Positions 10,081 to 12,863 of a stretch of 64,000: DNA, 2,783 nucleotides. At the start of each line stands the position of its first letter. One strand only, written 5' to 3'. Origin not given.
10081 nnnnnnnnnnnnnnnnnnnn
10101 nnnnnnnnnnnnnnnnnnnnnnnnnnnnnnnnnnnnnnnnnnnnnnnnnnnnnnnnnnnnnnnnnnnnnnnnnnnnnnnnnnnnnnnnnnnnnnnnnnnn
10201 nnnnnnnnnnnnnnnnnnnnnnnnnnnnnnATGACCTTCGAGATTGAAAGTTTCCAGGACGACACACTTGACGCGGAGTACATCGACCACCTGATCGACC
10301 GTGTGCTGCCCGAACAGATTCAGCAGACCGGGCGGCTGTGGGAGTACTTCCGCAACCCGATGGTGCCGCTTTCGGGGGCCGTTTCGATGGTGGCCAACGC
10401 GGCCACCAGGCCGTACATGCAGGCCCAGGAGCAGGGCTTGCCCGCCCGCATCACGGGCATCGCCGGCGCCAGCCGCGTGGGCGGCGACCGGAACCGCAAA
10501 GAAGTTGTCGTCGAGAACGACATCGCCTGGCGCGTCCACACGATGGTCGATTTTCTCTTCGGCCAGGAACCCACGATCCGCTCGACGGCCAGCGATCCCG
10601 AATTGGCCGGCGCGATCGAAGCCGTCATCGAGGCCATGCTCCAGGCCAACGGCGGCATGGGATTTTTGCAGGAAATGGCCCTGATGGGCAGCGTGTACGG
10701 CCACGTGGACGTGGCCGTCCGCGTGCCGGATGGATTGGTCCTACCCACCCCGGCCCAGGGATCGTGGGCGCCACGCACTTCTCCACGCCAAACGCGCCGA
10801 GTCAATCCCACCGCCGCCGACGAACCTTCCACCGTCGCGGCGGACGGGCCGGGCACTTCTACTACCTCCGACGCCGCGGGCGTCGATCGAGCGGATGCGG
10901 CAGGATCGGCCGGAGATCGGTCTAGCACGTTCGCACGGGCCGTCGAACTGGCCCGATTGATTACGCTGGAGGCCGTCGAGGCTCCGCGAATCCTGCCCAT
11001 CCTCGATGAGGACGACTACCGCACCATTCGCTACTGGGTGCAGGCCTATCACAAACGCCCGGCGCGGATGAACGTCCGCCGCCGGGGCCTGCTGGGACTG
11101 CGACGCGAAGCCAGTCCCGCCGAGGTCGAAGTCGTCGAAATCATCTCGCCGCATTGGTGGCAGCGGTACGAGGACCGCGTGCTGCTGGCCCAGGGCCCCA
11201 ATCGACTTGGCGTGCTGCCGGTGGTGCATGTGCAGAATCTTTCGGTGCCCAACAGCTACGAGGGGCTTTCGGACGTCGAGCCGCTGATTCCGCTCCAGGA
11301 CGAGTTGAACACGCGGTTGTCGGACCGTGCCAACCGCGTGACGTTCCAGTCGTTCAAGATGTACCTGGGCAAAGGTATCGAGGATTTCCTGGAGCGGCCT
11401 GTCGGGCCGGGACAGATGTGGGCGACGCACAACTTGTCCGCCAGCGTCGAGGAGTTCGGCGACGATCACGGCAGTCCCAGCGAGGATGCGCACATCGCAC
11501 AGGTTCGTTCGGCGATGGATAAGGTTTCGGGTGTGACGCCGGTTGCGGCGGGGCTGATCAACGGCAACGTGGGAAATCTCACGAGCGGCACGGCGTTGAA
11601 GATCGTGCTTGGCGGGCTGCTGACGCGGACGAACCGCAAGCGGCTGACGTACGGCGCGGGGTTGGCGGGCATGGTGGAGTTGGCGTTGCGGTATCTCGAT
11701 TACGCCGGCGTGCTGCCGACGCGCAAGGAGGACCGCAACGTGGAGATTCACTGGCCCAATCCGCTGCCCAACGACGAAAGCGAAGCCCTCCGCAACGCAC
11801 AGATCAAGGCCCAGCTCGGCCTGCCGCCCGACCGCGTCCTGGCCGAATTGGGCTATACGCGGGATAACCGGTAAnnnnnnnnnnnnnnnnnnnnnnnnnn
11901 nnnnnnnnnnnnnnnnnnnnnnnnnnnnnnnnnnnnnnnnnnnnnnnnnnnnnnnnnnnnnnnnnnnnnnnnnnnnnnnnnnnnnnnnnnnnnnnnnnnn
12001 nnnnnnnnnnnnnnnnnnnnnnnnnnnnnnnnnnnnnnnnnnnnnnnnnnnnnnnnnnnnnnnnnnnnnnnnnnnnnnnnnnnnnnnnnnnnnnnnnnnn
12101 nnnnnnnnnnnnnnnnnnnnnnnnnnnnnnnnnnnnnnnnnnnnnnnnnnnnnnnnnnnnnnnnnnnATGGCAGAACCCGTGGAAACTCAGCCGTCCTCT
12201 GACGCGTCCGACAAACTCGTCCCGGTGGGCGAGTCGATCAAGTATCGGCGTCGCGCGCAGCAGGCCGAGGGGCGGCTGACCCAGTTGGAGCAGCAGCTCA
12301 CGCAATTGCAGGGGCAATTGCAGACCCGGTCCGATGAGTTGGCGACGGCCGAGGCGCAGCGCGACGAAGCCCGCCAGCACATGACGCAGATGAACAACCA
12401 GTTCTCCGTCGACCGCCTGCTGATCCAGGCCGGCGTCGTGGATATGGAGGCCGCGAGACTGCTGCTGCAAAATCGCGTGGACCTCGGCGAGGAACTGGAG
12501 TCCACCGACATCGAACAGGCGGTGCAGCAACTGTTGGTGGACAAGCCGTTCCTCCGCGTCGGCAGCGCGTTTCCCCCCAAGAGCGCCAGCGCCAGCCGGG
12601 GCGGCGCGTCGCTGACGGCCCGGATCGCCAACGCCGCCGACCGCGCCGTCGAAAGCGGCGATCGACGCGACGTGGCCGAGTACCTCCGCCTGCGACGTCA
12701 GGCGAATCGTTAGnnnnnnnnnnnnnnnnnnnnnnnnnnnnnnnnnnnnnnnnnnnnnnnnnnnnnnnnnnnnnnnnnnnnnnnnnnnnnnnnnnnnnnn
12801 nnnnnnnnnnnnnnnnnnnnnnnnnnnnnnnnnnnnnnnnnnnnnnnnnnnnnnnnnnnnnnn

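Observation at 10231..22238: Terminase-less, integrase-less phage structural module: candidate domesticated particle (GTA-like) locus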

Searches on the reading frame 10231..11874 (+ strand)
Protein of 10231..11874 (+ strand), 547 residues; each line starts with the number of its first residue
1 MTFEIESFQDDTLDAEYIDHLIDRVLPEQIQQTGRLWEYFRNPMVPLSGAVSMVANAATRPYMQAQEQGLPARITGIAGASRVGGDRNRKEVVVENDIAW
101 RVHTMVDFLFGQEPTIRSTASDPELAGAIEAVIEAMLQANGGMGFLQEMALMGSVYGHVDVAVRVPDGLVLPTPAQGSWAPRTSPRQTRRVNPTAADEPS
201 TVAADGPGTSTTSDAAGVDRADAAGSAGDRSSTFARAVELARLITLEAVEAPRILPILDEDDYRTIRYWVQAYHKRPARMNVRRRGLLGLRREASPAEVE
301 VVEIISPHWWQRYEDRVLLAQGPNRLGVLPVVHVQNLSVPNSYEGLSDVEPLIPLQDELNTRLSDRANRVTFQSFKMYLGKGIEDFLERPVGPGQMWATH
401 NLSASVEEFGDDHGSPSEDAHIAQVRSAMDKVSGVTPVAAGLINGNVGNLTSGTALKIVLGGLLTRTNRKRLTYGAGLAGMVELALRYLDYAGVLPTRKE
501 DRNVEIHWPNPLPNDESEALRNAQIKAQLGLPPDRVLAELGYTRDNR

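Call 7: search_protein_families(library=pfam, proteins=[window:10231-11874:+], max_evalue=0.1)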
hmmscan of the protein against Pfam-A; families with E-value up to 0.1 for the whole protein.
window:10231-11874:+ (547 aa): 1 family
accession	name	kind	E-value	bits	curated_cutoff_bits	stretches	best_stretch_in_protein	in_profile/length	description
PF05133.19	SPP1_portal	-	5.8e-14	52.3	25.5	1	323-524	182-378/416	Phage portal protein, SPP1 Gp6-like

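Call 8: search_protein_families(library=phrogs, proteins=[window:10231-11874:+], max_evalue=0.01)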
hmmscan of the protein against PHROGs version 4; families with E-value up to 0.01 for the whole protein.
window:10231-11874:+ (547 aa): 2 families
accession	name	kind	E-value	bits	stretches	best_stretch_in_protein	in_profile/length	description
phrog_64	-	head and packaging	4.5e-19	69.3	1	321-525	265-463/547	portal protein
phrog_104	-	head and packaging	2.3e-15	57.3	1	256-546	174-457/550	portal protein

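Call 98: search_protein_families(library=padloc, proteins=[window:10231-11874:+], max_evalue=0.01)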
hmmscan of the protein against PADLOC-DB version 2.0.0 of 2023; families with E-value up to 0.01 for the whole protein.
window:10231-11874:+ (547 aa): 0 families

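Call 99: search_protein_families(library=ncbifam, proteins=[window:10231-11874:+], max_evalue=0.01)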
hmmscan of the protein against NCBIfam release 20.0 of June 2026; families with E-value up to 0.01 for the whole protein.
window:10231-11874:+ (547 aa): 0 families

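Call 108: search_solved_structures(query=window:10231-11874:+, max_evalue=0.01)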
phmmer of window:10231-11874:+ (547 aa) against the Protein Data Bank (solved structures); distinct sequences matched with E-value up to 0.01: 0.

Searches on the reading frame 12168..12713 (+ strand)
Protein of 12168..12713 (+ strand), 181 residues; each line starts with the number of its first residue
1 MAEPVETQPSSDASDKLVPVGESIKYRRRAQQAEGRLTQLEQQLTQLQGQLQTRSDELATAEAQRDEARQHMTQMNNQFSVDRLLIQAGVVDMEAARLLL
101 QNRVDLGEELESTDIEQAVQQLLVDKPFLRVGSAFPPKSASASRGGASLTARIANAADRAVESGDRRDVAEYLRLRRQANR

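Call 7: search_protein_families(library=pfam, proteins=[window:12168-12713:+], max_evalue=0.1)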
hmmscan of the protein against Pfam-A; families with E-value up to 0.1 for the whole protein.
window:12168-12713:+ (181 aa): 10 families
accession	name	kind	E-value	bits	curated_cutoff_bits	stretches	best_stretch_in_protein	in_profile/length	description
PF06810.17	Phage_scaffold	-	2.3e-07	31.4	35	1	30-130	43-149/170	Phage capsid assembly scaffolding protein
PF18709.6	DLP_helical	-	0.00067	19.5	25.5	1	28-121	74-166/340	Dynamin-like helical domain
PF09789.14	CC149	-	0.0024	17.7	30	1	36-118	136-215/316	Coiled-coil domain-containing protein 149-A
PF06818.20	Fez1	-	0.0039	18.1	34.4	1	31-112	6-87/199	Fez1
PF12795.12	MscS_porin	-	0.0065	16.5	34.4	1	29-119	86-181/238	Mechanosensitive ion channel porin domain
PF03850.20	Tfb4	-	0.011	15.7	27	1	38-105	127-195/273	Transcription factor Tfb4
PF12325.13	TMF_TATA_bd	-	0.016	15.8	29.1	1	37-77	14-54/115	TATA element modulatory factor 1 TATA binding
PF08614.16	ATG16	-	0.033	14.8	33.7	1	27-100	94-167/200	Autophagy protein 16 (ATG16)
PF07200.18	Mod_r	-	0.034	14.6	30.1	1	31-85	44-97/146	Modifier of rudimentary (Mod(r)) protein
PF16326.10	ABC_tran_CTD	-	0.063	13.9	32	0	23-73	3-58/69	ABC transporter C-terminal domain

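Call 8: search_protein_families(library=phrogs, proteins=[window:12168-12713:+], max_evalue=0.01)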
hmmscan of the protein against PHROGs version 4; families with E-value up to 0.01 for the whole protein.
window:12168-12713:+ (181 aa): 2 families
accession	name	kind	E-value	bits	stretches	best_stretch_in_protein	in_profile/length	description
phrog_2303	-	head and packaging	8.4e-05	23.5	1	37-130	88-178/219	head scaffolding protein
phrog_19980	-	unknown function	0.0005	19.5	1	6-106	691-797/1068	-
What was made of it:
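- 12168..12713 (+): g2, coiled-coil scaffolding protein (181 aa; alternative starts at 12129 and 12144). PF06810, 2.3e-7, below the curated cutoff; phrog_2303, 8.4e-5 (calls 7, 8).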

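Call 99: search_protein_families(library=ncbifam, proteins=[window:12168-12713:+], max_evalue=0.01)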
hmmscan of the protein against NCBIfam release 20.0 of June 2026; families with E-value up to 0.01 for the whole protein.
window:12168-12713:+ (181 aa): 5 families
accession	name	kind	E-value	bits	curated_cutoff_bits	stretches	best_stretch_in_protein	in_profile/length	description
TIGR01843.1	type_I_hlyD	subfamily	1e-05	24.7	208.65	1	28-121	129-222/422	HlyD family type I secretion periplasmic adaptor subunit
TIGR00998.1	8a0101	subfamily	8.6e-05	21.6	390.8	1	25-112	77-164/334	EmrA/EmrK family multidrug efflux transporter periplasmic adaptor subunit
NF053852.1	vesicle_Bd0635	exception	0.00047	19.8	250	1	27-103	41-117/223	CpoB-like predatory vesicle lipoprotein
NF052682.1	morpho_FcmC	equivalog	0.0082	16.4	90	0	31-91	60-117/159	filament morphology membrane protein FcmC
TIGR02168.1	SMC_prok_B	equivalog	0.0091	13.7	567.35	1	27-82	748-803/1181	chromosome segregation protein SMC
